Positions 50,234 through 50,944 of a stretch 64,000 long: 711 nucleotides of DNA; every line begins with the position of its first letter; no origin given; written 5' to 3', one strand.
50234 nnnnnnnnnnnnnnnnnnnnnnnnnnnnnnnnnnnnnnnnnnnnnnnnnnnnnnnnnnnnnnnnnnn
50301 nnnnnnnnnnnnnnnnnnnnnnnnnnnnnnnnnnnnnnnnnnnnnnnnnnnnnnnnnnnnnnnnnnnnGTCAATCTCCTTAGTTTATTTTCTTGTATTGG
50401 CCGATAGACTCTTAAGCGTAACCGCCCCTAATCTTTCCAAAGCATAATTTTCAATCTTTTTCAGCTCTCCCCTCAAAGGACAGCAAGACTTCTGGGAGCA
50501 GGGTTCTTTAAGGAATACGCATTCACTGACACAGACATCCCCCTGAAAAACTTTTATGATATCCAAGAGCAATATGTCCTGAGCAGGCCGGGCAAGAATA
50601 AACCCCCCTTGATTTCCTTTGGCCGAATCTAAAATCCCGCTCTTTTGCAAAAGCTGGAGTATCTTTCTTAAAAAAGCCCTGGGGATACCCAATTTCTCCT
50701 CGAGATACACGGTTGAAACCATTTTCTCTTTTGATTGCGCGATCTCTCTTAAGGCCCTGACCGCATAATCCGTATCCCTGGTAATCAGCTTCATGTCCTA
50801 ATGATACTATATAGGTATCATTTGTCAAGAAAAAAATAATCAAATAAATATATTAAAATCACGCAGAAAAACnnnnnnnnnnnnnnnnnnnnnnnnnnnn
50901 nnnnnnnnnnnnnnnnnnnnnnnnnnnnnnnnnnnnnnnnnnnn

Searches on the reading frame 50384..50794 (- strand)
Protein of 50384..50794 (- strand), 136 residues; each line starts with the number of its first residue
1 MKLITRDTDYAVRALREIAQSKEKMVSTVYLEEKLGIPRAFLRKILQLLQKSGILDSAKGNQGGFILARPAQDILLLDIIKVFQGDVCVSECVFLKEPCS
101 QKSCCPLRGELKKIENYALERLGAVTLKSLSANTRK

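Call 5: search_protein_families(library=pfam, proteins=[window:50384-50794:-], max_evalue=0.001)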
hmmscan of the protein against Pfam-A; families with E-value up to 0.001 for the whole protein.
window:50384-50794:- (136 aa): 2 families
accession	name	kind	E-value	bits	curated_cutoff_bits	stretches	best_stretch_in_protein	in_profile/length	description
PF02082.26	Rrf2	-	5.1e-30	104.8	30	1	4-132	1-131/132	Iron-dependent Transcriptional regulator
PF12802.13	MarR_2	-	0.0002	21.9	27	1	11-56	7-51/61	MarR family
